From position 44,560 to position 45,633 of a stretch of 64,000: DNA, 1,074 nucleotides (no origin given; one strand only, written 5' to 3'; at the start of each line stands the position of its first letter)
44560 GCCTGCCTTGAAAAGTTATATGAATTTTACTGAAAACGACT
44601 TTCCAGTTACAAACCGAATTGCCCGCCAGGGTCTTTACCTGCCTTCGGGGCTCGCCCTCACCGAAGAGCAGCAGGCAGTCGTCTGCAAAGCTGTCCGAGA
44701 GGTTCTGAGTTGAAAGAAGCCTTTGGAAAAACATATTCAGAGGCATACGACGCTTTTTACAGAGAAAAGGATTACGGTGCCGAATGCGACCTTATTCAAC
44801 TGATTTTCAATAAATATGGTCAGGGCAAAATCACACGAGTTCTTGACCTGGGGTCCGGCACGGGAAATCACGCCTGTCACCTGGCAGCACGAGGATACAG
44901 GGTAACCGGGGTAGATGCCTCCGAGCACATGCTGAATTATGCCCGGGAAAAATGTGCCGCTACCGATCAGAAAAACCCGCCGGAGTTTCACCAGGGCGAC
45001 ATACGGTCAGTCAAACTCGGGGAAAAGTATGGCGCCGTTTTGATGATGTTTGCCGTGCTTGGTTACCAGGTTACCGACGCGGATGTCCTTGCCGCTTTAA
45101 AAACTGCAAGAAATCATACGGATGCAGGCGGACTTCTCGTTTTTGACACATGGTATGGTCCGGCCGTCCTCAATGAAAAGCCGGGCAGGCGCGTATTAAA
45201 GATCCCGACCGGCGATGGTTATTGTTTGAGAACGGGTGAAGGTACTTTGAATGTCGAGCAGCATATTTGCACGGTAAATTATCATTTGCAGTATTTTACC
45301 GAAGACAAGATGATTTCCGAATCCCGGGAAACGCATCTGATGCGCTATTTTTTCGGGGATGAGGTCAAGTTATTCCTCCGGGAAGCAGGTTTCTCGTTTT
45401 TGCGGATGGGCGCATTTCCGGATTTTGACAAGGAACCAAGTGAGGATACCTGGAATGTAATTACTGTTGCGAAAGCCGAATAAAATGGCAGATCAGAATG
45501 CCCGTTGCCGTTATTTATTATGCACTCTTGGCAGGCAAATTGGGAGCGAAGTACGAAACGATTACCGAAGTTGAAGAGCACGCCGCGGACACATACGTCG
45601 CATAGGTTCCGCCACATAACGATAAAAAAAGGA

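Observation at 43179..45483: Tyl1a/TylB/TylM1-like cassette predicting an N,N-dimethylated 3-amino-3,6-dideoxyhexose in a cell-surface glycan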

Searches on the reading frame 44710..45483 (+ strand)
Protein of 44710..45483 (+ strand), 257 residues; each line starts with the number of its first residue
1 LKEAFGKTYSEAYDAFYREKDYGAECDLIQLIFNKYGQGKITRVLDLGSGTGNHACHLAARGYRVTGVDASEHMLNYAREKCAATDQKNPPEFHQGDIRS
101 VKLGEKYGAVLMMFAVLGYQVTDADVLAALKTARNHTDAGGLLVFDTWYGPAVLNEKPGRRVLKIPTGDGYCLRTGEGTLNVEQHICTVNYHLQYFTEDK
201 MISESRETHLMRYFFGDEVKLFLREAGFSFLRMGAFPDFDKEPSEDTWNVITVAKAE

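Call 3: search_protein_families(library=pfam, proteins=[window:44710-45483:+], max_evalue=0.01)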
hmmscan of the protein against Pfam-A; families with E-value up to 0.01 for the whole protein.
window:44710-45483:+ (257 aa): 14 families
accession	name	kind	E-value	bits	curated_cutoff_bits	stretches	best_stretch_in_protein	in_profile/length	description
PF13649.12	Methyltransf_25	-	5.5e-18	65.9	27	1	44-141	1-97/97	Methyltransferase domain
PF08241.18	Methyltransf_11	-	1.1e-13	52.1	21.2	1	45-145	1-95/95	Methyltransferase domain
PF13489.12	Methyltransf_23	-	1.2e-11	45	27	1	19-183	3-124/164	Methyltransferase domain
PF08242.18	Methyltransf_12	-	4.5e-11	43.8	30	1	45-143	1-98/98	Methyltransferase domain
PF13847.12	Methyltransf_31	-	8.5e-11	42.2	27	1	42-144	5-108/145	Methyltransferase domain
PF03848.20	TehB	-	2.8e-06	27.4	20.4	1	42-142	32-129/193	Tellurite resistance protein TehB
PF05175.20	MTS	-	6.7e-05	23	23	1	40-113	31-105/170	Methyltransferase small domain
PF02353.26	CMAS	-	0.00012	21.9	27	1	17-101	36-124/273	Mycolic acid cyclopropane synthetase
PF06080.18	DUF938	-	0.00052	20.3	27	1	38-61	23-46/202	Protein of unknown function (DUF938)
PF01209.24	Ubie_methyltran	-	0.001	18.9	20.1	1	40-143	47-149/233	ubiE/COQ5 methyltransferase family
PF00398.26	RrnaAD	-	0.001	18.7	24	1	28-130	18-120/263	Ribosomal RNA adenine dimethylase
PF01135.25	PCMT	-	0.0027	18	20.3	0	41-89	74-125/210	Protein-L-isoaspartate(D-aspartate) O-methyltransferase (PCMT)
PF07942.18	CARME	-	0.0053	16.6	27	0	36-75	53-92/268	Carnosine N-methyltransferase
PF01728.25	FtsJ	-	0.0068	16.8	24.1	0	34-106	14-83/181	FtsJ-like methyltransferase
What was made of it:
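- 44710..45483 (+): 257-aa class I SAM-dependent N-methyltransferase of the DesVI/TylM1/KedS8/CalS10 sugar N-methyltransferase clade. Methyltransf_25/11/23 (call 3).
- On TylM1/DesVI-type NDP-amino-sugar N-methyltransferases: Methyltransf_25/11/23/12/31 hits (call 3).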

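Call 4: search_protein_families(library=ncbifam, proteins=[window:44710-45483:+], max_evalue=0.01)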
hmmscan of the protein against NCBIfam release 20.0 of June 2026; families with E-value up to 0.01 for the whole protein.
window:44710-45483:+ (257 aa): 50 families (the best 25 are shown)
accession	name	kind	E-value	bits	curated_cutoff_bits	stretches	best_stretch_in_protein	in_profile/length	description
NF041820.1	daptide_MTase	equivalog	4.8e-17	62.2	175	1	7-194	9-189/243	daptide-type RiPP biosynthesis methyltransferase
TIGR02021.1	BchM-ChlM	equivalog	6.2e-16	58.5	158.9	1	42-127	56-140/218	magnesium protoporphyrin IX methyltransferase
NF043040.1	corrin_prot_MT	hypoth_equivalog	8.8e-16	58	180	1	11-145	13-147/216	corrinoid protein-associated methyltransferase CpaM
NF001244.0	PRK00216.1-5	equivalog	7.3e-10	38.5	216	1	34-107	46-118/236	bifunctional demethylmenaquinone methyltransferase/2-methoxy-6-polyprenyl-1,4-benzoquinol methylase UbiE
TIGR01934.1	MenG_MenH_UbiE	subfamily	1.8e-09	37.2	158.35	1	33-105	32-104/223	ubiquinone/menaquinone biosynthesis methyltransferase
NF008264.0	PRK11036.1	equivalog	2.5e-09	37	366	1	32-142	37-144/261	tRNA uridine 5-oxyacetic acid(34) methyltransferase CmoM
NF007610.0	PRK10258.1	equivalog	1.1e-08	34.7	342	1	30-147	32-140/251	malonyl-ACP O-methyltransferase BioC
NF045667.1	MTase_DVU1556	equivalog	2.3e-08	33.8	155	1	40-84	22-67/213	DVU_1556 family methyltransferase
NF008992.0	PRK12335.1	equivalog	2.3e-08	33.6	303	1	32-141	114-219/289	SAM-dependent methyltransferase TehB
TIGR02072.1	BioC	equivalog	2.5e-08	34.1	184.95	1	27-147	22-134/244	malonyl-ACP O-methyltransferase BioC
NF008823.0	PRK11873.1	subfamily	8.2e-08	32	263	1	43-111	80-150/272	arsenite methyltransferase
TIGR01983.1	UbiG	equivalog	1.5e-07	31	102.95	1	41-147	50-153/228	bifunctional 2-polyprenyl-6-hydroxyphenol methylase/3-demethylubiquinol 3-O-methyltransferase UbiG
NF008405.0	PRK11207.1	equivalog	2e-07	30.7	218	1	42-120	32-109/198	tellurite resistance methyltransferase TehB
NF051855.1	GlySarMtaseBact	equivalog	1.3e-06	28.2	350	1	33-154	46-167/259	glycine/sarcosine N-methyltransferase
TIGR00477.1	tehB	equivalog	1.9e-06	27.4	219.5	1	42-142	75-171/238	tellurite resistance methyltransferase TehB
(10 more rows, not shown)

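Call 5: search_solved_structures(query=window:44710-45483:+, max_evalue=0.01, show_alignments=3)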
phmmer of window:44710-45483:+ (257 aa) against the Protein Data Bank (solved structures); distinct sequences matched with E-value up to 0.01: 55.
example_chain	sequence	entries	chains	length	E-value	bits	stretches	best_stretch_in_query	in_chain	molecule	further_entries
3bxo_A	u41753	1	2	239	8.6e-20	74.5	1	9-156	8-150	N,N-dimethyltransferase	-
1wzn_A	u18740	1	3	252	4.1e-18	69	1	10-165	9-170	SAM-dependent methyltransferase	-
5bsz_A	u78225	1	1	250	5.2e-16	62.1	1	4-154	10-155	N-methyltransferase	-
6m83_A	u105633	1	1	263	1.5e-15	60.6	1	9-232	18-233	dTDP-3-amino-3,6-dideoxy-alpha-D-glucopyranose N,N-dimethyltransferase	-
6m81_A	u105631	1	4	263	2e-15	60.2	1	7-232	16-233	dTDP-3-amino-3,6-dideoxy-alpha-D-glucopyranose N,N-dimethyltransferase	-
3d2l_A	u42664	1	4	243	2.3e-15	60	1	38-247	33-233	SAM-dependent methyltransferase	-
3pfg_A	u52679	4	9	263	2.8e-15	59.7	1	9-232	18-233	N-methyltransferase | dTDP-3-amino-3,6-dideoxy-alpha-D-glucopyranose N,N-dimethyltransferase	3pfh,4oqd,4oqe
6m82_A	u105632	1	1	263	3.3e-15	59.4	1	10-232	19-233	dTDP-3-amino-3,6-dideoxy-alpha-D-glucopyranose N,N-dimethyltransferase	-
3px2_A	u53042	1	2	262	9.8e-15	57.9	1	9-232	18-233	N-methyltransferase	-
3px3_A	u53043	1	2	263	9.9e-15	57.9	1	9-232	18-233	N-methyltransferase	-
6uk5_A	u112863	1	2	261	1.4e-12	50.8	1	3-152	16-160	CalS10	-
7zgt_A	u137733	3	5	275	4.4e-12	49.2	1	37-249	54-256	Methyltransferase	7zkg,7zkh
7wzf_A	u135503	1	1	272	2.2e-10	43.6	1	42-161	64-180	YunM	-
9ri2_A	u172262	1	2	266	1.4e-09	41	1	43-147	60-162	Methyltransferase, putative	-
9sot_A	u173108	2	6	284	5.9e-09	39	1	39-156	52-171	Class I SAM-dependent methyltransferase | Methyltransferase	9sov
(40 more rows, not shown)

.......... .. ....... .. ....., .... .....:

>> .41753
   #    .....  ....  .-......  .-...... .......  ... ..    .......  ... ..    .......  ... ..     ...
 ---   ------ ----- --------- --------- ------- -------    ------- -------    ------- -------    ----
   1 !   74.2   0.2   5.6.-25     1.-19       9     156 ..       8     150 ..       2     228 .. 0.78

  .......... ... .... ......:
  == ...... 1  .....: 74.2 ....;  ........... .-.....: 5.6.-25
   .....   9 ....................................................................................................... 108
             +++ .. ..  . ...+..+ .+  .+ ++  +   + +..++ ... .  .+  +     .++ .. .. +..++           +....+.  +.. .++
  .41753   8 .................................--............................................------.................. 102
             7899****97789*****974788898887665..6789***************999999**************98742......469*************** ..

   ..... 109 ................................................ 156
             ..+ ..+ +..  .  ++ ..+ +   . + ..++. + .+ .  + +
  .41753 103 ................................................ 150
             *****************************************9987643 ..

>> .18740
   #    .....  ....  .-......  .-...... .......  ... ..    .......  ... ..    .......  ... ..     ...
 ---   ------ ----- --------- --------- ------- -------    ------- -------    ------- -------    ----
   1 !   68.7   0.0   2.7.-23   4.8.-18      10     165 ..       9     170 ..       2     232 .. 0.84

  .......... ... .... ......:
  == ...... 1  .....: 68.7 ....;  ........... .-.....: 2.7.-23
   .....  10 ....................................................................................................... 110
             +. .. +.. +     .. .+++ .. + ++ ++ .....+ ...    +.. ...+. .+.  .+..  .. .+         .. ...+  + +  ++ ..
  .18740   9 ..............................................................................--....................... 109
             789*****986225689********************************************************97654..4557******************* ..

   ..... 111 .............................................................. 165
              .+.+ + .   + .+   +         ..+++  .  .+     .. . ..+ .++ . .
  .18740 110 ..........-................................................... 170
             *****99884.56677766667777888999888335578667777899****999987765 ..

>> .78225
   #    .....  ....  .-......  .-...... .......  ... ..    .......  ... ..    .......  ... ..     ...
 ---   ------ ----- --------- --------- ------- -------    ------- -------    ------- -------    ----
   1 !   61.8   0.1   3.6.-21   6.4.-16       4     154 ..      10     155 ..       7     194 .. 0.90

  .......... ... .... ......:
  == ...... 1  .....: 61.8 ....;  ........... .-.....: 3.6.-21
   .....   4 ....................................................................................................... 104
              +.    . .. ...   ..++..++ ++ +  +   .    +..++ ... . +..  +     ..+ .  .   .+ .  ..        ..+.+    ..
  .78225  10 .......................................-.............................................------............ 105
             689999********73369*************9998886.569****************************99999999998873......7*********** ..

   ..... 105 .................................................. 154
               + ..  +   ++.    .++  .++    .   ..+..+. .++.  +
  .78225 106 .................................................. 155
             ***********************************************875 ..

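Call 15: find_homologous_proteins(query=window:44710-45483:+, max_evalue=1e-10)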
Query window:44710-45483:+ (257 aa): 1843 proteins with E <= 1e-10 among 2575 candidates; the best 120 are listed.
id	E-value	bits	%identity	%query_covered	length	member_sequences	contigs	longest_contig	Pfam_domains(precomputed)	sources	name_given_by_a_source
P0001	4.0e-174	595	100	100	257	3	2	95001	PF13847.13,PF13489.13,PF03848.21,PF13649.13,PF08241.19,PF08242.19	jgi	-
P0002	6.9e-91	322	55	100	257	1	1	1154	PF13847.13,PF13489.13,PF08003.18,PF03848.21,PF13649.13,PF01209.25,PF08241.19,PF08242.19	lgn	-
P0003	7.5e-90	319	56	99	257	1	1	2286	PF13847.13,PF13489.13,PF03848.21,PF02353.27,PF05175.21,PF13649.13,PF01209.25,PF08241.19,PF08242.19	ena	-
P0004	1.4e-89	318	54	100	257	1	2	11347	PF13847.13,PF13489.13,PF03848.21,PF05175.21,PF13649.13,PF01728.26,PF01209.25,PF08241.19,PF08242.19,PF05401.17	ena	-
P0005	4.9e-89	316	57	100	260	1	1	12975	PF13847.13,PF13489.13,PF03848.21,PF05175.21,PF13649.13,PF01209.25,PF08241.19,PF08242.19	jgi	jgi:SAM-dependent methyltransferase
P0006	5.0e-89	316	55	100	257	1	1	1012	PF13847.13,PF13489.13,PF03848.21,PF13649.13,PF01209.25,PF08241.19,PF08242.19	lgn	-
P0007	5.3e-89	316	54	100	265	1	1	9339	PF13847.13,PF13489.13,PF03848.21,PF13649.13,PF01728.26,PF01209.25,PF08241.19,PF08242.19,PF05401.17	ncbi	-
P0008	7.1e-89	316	55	100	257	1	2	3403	PF13847.13,PF13489.13,PF05175.21,PF13649.13,PF01209.25,PF08241.19,PF08242.19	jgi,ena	-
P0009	1.0e-88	315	53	100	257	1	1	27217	PF13847.13,PF13489.13,PF13649.13,PF01209.25,PF08241.19,PF08242.19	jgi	jgi:SAM-dependent methyltransferase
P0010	1.2e-88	315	54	100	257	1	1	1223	PF13847.13,PF13489.13,PF03848.21,PF13649.13,PF01209.25,PF08241.19,PF08242.19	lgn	-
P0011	1.3e-88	315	55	100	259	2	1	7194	PF13847.13,PF13489.13,PF03848.21,PF13649.13,PF01209.25,PF08241.19,PF08242.19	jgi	jgi:SAM-dependent methyltransferase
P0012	2.4e-88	314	55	100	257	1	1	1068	PF13847.13,PF13489.13,PF03848.21,PF05175.21,PF13649.13,PF01209.25,PF08241.19,PF08242.19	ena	-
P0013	2.6e-88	314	55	100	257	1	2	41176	PF13847.13,PF13489.13,PF03848.21,PF05175.21,PF13649.13,PF01728.26,PF01209.25,PF08241.19,PF08242.19,PF05401.17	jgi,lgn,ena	-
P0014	3.2e-88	313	55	100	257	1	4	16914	PF13847.13,PF13489.13,PF13649.13,PF01209.25,PF08241.19,PF08242.19,PF05401.17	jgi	-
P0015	3.6e-88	313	55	100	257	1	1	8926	PF13847.13,PF13489.13,PF05175.21,PF13649.13,PF01209.25,PF08241.19,PF08242.19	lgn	-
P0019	1.6e-87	311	54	100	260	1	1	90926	PF13847.13,PF13489.13,PF05175.21,PF13649.13,PF01209.25,PF08241.19,PF08242.19,PF05401.17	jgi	jgi:SAM-dependent methyltransferase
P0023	2.5e-87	311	53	100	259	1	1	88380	PF13847.13,PF13489.13,PF03848.21,PF05175.21,PF13649.13,PF01209.25,PF08241.19,PF08242.19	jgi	jgi:SAM-dependent methyltransferase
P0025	4.3e-87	310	55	100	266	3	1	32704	PF13847.13,PF13489.13,PF03848.21,PF05175.21,PF13649.13,PF01728.26,PF01209.25,PF08241.19,PF08242.19,PF05401.17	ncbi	ncbi:MAG: class I SAM-dependent methyltransferase [Candidatus Methanomethyliaceae archaeon]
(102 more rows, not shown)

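Call 16: find_encoding_contigs(protein=P0019, flank=8000, max_places=2)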
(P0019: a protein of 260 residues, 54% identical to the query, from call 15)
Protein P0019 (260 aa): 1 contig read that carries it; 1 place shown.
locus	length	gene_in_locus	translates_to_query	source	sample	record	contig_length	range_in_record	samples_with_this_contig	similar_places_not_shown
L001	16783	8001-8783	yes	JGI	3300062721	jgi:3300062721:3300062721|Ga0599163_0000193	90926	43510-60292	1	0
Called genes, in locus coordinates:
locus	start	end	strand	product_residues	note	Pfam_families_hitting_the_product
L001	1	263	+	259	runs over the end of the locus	PF13489:Methyltransf_23 (weak)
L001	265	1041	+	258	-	PF13489:Methyltransf_23, PF08241:Methyltransf_11, PF08242:Methyltransf_12, PF13649:Methyltransf_25, PF01209:Ubie_methyltran (weak), PF13847:Methyltransf_31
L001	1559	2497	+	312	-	PF00535:Glycos_transf_2, PF10111:Glyco_tranf_2_2, PF13641:Glyco_tranf_2_3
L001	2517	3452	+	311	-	-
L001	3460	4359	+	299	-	PF00483:NTP_transferase, PF12804:NTP_transf_3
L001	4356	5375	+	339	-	PF00106:adh_short (faint), PF01073:3Beta_HSD, PF01370:Epimerase, PF02719:Polysacc_synt_2, PF04321:RmlD_sub_bind, PF07993:NAD_binding_4, PF13460:NAD_binding_10, PF16363:GDP_Man_Dehyd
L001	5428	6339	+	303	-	PF04321:RmlD_sub_bind, PF01370:Epimerase, PF16363:GDP_Man_Dehyd (faint)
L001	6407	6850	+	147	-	-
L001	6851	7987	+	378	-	PF01041:DegT_DnrJ_EryC1, PF01212:Beta_elim_lyase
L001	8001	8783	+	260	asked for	PF01209:Ubie_methyltran (weak), PF05401:NodS (weak), PF13489:Methyltransf_23, PF05175:MTS (weak), PF13847:Methyltransf_31, PF08241:Methyltransf_11, PF08242:Methyltransf_12, PF13649:Methyltransf_25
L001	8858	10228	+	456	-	PF13439:Glyco_transf_4, PF00534:Glycos_transf_1, PF13692:Glyco_trans_1_4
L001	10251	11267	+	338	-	PF05175:MTS (weak), PF08241:Methyltransf_11, PF08242:Methyltransf_12 (weak), PF13649:Methyltransf_25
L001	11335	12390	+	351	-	PF00535:Glycos_transf_2, PF10111:Glyco_tranf_2_2, PF13506:Glyco_transf_21 (weak), PF13641:Glyco_tranf_2_3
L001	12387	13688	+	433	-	PF13439:Glyco_transf_4, PF13579:Glyco_trans_4_4, PF00534:Glycos_transf_1, PF13692:Glyco_trans_1_4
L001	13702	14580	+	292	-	PF00535:Glycos_transf_2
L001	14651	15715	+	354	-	PF01370:Epimerase, PF04321:RmlD_sub_bind (weak), PF16363:GDP_Man_Dehyd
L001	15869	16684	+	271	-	PF05050:Methyltransf_21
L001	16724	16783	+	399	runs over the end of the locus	PF13469:Sulfotransfer_3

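Call 17: find_encoding_contigs(protein=P0023, flank=8000, max_places=2)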
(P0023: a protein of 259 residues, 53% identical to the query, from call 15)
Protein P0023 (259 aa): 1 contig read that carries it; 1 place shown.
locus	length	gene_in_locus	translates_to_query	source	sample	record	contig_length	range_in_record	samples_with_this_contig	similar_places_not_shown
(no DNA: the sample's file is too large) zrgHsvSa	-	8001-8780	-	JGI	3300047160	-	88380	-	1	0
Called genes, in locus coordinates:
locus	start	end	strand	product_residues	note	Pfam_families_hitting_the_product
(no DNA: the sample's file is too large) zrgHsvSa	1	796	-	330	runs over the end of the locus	-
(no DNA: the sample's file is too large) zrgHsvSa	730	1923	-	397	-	PF02366:PMT (weak)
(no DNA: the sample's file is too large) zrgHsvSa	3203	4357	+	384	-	PF00535:Glycos_transf_2, PF10111:Glyco_tranf_2_2, PF13641:Glyco_tranf_2_3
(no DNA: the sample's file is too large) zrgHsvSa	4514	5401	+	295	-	PF00535:Glycos_transf_2, PF10111:Glyco_tranf_2_2 (faint), PF13641:Glyco_tranf_2_3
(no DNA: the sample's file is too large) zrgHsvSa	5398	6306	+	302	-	PF08241:Methyltransf_11 (weak)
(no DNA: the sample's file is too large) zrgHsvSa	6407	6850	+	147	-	-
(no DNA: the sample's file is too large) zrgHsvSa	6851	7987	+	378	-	PF01041:DegT_DnrJ_EryC1, PF01212:Beta_elim_lyase (weak)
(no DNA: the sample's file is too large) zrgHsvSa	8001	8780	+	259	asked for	PF01209:Ubie_methyltran (weak), PF05175:MTS, PF13489:Methyltransf_23, PF03848:TehB (weak), PF13847:Methyltransf_31, PF08241:Methyltransf_11, PF08242:Methyltransf_12, PF13649:Methyltransf_25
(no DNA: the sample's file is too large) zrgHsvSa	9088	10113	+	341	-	PF00534:Glycos_transf_1, PF13692:Glyco_trans_1_4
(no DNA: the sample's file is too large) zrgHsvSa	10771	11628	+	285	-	PF05050:Methyltransf_21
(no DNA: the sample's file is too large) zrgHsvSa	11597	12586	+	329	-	PF00535:Glycos_transf_2, PF13641:Glyco_tranf_2_3, PF13632:Glyco_trans_2_3 (weak)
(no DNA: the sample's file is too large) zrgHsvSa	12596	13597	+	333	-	PF13641:Glyco_tranf_2_3, PF00535:Glycos_transf_2, PF10111:Glyco_tranf_2_2 (weak)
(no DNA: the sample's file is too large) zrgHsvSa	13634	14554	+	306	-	PF00535:Glycos_transf_2, PF13641:Glyco_tranf_2_3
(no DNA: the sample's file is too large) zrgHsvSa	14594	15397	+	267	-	PF00483:NTP_transferase, PF12804:NTP_transf_3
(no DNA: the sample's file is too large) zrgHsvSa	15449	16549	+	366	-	PF04321:RmlD_sub_bind (weak), PF01073:3Beta_HSD (weak), PF01370:Epimerase, PF02719:Polysacc_synt_2, PF16363:GDP_Man_Dehyd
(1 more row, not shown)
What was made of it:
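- A second contig has RmlA-like, dehydratase and RmlC genes 6.5 kb away (call 17).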

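Call 18: find_encoding_contigs(protein=P0025, flank=8000, max_places=2)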
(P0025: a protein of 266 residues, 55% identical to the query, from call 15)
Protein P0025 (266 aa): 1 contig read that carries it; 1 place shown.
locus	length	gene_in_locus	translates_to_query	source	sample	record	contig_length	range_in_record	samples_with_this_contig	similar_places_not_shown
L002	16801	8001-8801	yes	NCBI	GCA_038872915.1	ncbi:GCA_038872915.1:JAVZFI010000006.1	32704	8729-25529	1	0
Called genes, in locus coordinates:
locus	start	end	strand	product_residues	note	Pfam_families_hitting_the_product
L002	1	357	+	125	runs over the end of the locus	-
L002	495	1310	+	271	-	-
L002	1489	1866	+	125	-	-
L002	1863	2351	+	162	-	PF05050:Methyltransf_21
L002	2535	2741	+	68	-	PF10047:DUF2281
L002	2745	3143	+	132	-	PF01850:PIN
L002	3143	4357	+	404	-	PF13524:Glyco_trans_1_2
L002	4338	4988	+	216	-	PF13489:Methyltransf_23, PF07021:MetW (weak), PF13847:Methyltransf_31, PF08241:Methyltransf_11, PF08242:Methyltransf_12, PF13649:Methyltransf_25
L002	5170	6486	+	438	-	PF00534:Glycos_transf_1, PF13692:Glyco_trans_1_4, PF13524:Glyco_trans_1_2 (weak)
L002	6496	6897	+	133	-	-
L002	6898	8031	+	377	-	PF01041:DegT_DnrJ_EryC1, PF00155:Aminotran_1_2 (faint), PF01212:Beta_elim_lyase (weak)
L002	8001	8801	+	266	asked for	PF01209:Ubie_methyltran, PF05401:NodS, PF13489:Methyltransf_23, PF05175:MTS, PF08241:Methyltransf_11, PF08242:Methyltransf_12, PF13649:Methyltransf_25, PF13847:Methyltransf_31, +2 more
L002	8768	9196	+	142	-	PF13524:Glyco_trans_1_2 (faint), PF13692:Glyco_trans_1_4, PF00534:Glycos_transf_1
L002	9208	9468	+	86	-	PF13650:Asp_protease_2, PF13975:gag-asp_proteas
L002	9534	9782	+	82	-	-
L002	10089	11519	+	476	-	-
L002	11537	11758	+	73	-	-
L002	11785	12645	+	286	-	PF13489:Methyltransf_23, PF13847:Methyltransf_31, PF08241:Methyltransf_11, PF08242:Methyltransf_12 (weak), PF13649:Methyltransf_25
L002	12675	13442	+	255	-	PF00535:Glycos_transf_2, PF10111:Glyco_tranf_2_2, PF13641:Glyco_tranf_2_3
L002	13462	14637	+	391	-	-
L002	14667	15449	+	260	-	PF13578:Methyltransf_24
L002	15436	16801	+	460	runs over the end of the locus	-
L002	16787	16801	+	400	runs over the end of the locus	PF13439:Glyco_transf_4, PF13579:Glyco_trans_4_4, PF20706:GT4-conflict, PF00534:Glycos_transf_1, PF13692:Glyco_trans_1_4, PF13524:Glyco_trans_1_2 (weak)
